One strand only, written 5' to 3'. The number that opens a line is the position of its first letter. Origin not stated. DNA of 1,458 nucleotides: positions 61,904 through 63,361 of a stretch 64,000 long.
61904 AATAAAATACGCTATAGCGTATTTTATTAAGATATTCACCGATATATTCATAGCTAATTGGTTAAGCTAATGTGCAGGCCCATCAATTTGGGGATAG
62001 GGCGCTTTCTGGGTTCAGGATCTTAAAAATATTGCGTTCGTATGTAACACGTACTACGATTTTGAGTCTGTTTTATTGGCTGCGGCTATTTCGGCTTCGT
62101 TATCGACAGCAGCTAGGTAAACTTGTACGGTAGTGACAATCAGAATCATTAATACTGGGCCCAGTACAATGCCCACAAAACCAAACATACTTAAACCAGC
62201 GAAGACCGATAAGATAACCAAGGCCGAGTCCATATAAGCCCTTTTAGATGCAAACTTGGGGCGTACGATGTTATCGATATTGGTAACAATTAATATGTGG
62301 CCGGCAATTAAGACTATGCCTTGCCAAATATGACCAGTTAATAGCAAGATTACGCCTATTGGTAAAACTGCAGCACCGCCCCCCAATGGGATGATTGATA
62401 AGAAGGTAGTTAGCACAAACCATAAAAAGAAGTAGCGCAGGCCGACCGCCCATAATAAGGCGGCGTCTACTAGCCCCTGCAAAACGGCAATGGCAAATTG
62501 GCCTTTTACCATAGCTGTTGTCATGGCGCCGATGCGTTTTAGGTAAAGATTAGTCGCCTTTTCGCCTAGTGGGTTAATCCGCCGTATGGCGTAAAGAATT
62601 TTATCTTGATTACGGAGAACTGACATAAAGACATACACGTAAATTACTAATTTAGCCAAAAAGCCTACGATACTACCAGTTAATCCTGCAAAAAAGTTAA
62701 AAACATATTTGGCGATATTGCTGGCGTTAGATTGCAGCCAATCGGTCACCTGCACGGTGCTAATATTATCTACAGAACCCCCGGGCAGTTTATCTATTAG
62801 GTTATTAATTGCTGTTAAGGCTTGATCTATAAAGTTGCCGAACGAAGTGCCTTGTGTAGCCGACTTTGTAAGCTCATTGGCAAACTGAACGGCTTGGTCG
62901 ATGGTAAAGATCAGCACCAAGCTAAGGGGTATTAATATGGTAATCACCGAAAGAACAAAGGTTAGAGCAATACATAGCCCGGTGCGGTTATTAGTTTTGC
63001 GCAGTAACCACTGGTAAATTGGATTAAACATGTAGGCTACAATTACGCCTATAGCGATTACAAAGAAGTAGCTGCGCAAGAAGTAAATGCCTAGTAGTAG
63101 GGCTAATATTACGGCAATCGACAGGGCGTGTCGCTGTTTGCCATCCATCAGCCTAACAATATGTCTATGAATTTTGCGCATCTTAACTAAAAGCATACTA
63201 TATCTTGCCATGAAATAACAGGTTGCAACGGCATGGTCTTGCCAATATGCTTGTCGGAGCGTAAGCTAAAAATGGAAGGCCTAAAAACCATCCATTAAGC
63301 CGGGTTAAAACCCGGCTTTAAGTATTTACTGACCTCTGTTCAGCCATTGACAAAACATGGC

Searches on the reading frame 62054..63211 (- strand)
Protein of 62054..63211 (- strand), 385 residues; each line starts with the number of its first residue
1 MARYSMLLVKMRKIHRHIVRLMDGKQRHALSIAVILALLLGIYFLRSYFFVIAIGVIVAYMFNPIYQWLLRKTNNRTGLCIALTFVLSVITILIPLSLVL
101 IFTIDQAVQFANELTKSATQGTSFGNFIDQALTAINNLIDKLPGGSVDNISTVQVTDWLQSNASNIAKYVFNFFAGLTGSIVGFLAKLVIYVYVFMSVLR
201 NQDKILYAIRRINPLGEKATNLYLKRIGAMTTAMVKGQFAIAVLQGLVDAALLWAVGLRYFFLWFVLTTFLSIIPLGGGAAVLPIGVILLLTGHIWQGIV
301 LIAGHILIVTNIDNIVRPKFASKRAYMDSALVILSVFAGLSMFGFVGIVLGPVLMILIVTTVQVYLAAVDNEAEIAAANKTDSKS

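Call 48: search_protein_families(library=pfam, max_evalue=0.001, proteins=[window:62054-63211:-])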
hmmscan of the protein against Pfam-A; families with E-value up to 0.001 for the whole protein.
window:62054-63211:- (385 aa): 1 family
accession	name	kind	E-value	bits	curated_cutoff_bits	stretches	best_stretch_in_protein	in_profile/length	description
PF01594.21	AI-2E_transport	-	4.7e-52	177.6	34.3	1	30-365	2-326/327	AI-2E family transporter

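Call 80: find_encoding_contigs(protein=window:62054-63211:-, flank=10000, max_places=2)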
Protein window:62054-63211:- (385 aa): no gene with exactly this product is on record in the collection.
